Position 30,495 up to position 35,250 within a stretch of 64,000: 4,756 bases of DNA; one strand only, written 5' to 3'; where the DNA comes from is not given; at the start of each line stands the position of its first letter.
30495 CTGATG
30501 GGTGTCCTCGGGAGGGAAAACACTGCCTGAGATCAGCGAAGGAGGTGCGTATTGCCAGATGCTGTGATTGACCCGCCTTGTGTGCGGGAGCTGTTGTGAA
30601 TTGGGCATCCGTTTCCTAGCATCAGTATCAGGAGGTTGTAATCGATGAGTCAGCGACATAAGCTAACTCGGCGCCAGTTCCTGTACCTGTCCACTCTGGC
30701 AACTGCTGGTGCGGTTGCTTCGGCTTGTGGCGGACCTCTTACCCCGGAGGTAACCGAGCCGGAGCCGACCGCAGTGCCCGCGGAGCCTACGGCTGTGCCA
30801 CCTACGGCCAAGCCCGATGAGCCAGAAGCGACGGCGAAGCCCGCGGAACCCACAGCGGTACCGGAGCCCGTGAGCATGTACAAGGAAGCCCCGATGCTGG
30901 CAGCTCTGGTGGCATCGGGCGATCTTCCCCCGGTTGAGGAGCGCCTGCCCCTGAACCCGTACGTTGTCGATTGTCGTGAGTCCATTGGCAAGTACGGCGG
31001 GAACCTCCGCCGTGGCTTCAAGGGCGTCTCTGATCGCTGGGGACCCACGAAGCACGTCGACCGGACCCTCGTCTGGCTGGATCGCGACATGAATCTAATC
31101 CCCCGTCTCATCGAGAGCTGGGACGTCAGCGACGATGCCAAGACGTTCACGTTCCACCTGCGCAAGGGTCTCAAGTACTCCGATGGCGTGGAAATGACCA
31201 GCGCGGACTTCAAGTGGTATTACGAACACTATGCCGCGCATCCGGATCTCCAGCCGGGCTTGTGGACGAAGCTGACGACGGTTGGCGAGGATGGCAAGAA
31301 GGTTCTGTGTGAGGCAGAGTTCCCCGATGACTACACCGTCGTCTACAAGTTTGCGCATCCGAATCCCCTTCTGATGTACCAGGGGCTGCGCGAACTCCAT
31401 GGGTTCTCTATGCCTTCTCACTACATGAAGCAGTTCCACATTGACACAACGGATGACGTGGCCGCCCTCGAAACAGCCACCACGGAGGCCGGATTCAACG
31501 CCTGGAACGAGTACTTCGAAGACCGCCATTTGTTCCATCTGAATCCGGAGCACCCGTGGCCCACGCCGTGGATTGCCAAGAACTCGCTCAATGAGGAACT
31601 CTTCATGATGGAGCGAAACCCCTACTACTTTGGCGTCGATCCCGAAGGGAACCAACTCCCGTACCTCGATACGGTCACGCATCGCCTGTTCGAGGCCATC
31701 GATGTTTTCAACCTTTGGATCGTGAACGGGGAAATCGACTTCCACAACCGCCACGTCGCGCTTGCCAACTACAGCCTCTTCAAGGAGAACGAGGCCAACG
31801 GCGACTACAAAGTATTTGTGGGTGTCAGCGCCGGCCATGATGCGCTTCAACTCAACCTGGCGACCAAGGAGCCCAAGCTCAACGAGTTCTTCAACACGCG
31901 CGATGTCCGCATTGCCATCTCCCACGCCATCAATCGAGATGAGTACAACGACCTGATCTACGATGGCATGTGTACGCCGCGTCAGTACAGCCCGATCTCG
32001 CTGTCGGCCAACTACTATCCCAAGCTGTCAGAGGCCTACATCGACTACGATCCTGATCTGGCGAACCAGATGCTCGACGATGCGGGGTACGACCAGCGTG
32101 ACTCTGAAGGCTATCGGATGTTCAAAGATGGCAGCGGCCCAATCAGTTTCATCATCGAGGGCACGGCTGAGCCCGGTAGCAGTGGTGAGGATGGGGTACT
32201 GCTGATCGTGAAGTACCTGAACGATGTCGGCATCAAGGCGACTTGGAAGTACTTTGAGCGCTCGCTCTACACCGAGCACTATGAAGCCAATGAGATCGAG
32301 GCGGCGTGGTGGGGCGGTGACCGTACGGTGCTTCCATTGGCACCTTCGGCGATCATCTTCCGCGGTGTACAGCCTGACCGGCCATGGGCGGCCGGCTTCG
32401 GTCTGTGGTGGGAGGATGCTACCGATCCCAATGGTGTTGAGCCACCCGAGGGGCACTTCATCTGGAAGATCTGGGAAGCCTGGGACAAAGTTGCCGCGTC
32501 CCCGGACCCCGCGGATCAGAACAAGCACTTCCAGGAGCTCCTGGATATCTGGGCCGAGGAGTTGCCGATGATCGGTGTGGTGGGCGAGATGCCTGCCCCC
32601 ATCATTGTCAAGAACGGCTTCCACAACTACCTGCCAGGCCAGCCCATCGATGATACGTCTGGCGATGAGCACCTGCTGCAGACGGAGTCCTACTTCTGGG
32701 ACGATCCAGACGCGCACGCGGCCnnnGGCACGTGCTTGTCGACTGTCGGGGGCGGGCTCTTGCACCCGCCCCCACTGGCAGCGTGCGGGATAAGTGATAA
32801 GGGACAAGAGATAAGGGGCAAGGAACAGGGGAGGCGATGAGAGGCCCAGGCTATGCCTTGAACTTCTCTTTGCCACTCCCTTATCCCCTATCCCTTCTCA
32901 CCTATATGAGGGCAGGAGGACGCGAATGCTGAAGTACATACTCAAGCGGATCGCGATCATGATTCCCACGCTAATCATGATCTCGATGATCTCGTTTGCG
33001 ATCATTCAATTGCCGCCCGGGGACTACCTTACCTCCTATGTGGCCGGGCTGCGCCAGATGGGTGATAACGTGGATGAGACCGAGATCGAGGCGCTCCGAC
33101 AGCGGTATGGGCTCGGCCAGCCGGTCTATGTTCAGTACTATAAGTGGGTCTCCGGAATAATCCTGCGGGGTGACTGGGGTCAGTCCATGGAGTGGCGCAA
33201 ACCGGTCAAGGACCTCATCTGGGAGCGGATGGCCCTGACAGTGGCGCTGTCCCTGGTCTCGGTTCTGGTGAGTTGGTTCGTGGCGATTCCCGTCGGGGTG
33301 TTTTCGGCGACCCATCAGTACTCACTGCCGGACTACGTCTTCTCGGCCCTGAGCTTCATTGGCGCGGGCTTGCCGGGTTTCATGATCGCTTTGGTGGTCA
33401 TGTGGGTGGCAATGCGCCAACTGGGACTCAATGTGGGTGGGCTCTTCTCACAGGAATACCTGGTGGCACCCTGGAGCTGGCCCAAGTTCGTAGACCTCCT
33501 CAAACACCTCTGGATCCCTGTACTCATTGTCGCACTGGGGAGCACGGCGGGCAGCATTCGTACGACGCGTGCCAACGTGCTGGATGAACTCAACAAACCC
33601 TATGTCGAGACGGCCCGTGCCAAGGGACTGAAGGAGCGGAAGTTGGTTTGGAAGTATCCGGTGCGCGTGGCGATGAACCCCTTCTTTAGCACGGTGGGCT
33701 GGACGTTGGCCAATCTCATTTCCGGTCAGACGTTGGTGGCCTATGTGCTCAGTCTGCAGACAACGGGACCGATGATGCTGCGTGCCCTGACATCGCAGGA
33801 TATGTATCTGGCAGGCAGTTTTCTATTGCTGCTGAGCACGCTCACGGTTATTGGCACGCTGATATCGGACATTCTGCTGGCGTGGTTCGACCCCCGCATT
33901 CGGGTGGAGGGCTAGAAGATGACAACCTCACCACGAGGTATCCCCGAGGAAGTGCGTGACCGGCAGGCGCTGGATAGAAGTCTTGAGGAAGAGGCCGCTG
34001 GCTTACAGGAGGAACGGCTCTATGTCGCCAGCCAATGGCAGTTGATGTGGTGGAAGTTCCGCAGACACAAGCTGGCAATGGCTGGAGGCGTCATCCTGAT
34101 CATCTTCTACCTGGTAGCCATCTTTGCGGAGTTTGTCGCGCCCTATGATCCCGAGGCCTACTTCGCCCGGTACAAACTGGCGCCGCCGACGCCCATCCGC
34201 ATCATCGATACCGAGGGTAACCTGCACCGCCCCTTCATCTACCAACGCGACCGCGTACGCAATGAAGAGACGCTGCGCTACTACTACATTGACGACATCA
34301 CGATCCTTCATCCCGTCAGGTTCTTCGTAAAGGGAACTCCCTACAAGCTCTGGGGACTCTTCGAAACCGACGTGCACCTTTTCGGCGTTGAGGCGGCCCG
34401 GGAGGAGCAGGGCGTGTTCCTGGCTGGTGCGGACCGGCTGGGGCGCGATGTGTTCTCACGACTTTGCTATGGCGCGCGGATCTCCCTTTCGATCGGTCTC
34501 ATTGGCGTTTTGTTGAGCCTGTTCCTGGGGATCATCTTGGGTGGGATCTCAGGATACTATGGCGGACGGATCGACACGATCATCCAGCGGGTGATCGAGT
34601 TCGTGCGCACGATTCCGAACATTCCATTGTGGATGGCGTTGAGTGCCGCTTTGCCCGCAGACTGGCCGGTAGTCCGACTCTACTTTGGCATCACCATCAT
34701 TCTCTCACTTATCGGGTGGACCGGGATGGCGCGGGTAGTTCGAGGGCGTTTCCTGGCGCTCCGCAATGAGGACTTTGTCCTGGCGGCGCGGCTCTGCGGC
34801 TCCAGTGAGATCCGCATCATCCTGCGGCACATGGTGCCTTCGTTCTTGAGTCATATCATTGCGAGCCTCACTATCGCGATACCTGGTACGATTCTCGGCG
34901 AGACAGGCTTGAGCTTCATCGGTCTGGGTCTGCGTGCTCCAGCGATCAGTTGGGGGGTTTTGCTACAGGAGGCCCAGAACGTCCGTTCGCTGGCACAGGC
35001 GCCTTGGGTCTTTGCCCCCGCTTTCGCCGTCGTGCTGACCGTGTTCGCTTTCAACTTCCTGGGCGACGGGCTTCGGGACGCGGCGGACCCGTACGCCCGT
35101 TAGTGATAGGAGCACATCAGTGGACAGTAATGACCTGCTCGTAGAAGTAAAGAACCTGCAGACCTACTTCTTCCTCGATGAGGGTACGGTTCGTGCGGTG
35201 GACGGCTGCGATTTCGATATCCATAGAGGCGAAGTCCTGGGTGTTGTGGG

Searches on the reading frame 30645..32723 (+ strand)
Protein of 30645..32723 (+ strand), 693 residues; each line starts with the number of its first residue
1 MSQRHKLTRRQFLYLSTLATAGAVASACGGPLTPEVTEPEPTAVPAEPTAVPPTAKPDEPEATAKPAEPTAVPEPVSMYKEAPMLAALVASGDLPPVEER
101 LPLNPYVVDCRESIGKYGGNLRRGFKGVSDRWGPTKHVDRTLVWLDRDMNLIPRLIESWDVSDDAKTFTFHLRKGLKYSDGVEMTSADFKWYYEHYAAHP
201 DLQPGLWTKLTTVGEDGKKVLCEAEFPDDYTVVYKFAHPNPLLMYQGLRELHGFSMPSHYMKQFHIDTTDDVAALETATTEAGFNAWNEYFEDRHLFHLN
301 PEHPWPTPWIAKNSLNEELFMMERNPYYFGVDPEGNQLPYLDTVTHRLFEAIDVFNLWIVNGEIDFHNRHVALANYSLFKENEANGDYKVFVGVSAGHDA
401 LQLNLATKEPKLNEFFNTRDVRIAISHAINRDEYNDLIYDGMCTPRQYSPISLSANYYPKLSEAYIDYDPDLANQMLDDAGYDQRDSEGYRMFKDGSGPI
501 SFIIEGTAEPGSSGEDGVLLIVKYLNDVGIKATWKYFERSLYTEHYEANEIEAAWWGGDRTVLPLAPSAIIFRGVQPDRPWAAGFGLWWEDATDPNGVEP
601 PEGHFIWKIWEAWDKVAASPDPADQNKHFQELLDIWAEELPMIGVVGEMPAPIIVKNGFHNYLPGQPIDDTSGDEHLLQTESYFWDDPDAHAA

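Call 7: search_protein_families(library=pfam, proteins=[window:30645-32723:+], max_evalue=0.001)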
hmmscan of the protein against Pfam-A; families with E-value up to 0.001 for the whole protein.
window:30645-32723:+ (693 aa): 1 family
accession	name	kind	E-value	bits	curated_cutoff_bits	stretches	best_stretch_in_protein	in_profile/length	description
PF00496.27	SBP_bac_5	-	8.9e-54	183.4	32.4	1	151-558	2-346/368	Bacterial extracellular solute-binding proteins, family 5 Middle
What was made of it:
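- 29424..36154 (+): Opp/Dpp-type ABC importer: ATPase, 693-aa SBP_bac_5 lipoprotein, two permeases, second ATPase. Pfam (call 7).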

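Call 15: search_protein_families(library=ncbifam, proteins=[window:30645-32723:+], max_evalue=0.001)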
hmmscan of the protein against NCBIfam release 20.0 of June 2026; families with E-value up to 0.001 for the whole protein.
window:30645-32723:+ (693 aa): 10 families
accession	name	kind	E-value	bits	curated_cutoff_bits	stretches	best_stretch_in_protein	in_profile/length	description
NF045467.1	Opp4A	equivalog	4.3e-27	94.6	650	2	312-550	216-449/556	oligopeptide ABC transporter substrate-binding protein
TIGR02294.1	nickel_nikA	equivalog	6.3e-22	77.8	393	2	141-213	38-108/501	nickel ABC transporter substrate-binding protein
TIGR04028.1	SBP_KPN_01854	hypoth_equivalog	9.8e-18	64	468.5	2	413-533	264-378/509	TIGR04028 family ABC transporter substrate-binding protein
NF047575.1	opine_bind_CntA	exception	7.1e-15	54.5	800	2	151-212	77-136/535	staphylopine-dependent metal ABC transporter substrate-binding lipoprotein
NF011942.0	PRK15413.1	equivalog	8.5e-12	44.5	594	1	139-191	59-111/512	glutathione ABC transporter substrate-binding protein GsiB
NF045468.1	Opp5A_nikA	equivalog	1.1e-10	40.6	600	1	138-194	44-99/488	nickel ABC transporter substrate-binding protein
NF043070.1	DppA_dipep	equivalog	2.4e-09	36.3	1005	1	150-184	73-107/535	dipeptide ABC transporter periplasmic-binding protein DppA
NF007287.0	PRK09755.1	equivalog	4.1e-08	32.5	1098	1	141-192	66-117/535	ABC transporter substrate-binding protein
NF011684.0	PRK15104.1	equivalog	6.9e-06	25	947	1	141-196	72-126/543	oligopeptide ABC transporter substrate-binding protein OppA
NF011689.0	PRK15109.1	equivalog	1.9e-05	23.5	560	0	149-179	77-107/547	ABC transporter substrate-binding protein SapA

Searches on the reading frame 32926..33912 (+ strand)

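Call 7: search_protein_families(library=pfam, proteins=[window:32926-33912:+], max_evalue=0.001)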
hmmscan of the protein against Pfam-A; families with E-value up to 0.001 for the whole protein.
window:32926-33912:+ (329 aa): 2 families
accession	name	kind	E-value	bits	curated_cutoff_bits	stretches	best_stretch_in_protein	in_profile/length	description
PF00528.27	BPD_transp_1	-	4.3e-29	102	26.4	1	120-326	1-183/184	Binding-protein-dependent transport system inner membrane component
PF19300.4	BPD_transp_1_N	-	1.4e-10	41.7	23.8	1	1-108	1-113/114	Binding-prot-dependent transport system membrane comp, N-term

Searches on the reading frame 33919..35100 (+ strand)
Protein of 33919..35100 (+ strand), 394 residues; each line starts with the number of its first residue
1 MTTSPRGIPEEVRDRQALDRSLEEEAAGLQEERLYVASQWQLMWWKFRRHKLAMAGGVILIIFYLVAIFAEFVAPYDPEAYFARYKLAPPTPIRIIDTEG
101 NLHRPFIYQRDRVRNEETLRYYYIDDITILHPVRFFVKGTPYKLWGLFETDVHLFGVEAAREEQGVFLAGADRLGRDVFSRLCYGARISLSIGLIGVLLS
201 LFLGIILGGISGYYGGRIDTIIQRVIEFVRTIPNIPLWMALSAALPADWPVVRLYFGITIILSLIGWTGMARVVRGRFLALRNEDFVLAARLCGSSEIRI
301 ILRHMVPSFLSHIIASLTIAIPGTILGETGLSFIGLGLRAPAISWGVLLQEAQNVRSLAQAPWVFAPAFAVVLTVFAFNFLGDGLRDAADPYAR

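Call 7: search_protein_families(library=pfam, proteins=[window:33919-35100:+], max_evalue=0.001)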
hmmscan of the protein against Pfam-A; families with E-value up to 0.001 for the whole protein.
window:33919-35100:+ (394 aa): 2 families
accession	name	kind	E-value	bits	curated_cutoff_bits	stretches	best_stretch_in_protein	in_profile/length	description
PF00528.27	BPD_transp_1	-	2.4e-30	106.1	26.4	1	204-391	1-180/184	Binding-protein-dependent transport system inner membrane component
PF12911.12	OppC_N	-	1.9e-20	72.9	23.9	1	38-90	1-53/53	N-terminal TM domain of oligopeptide transport permease C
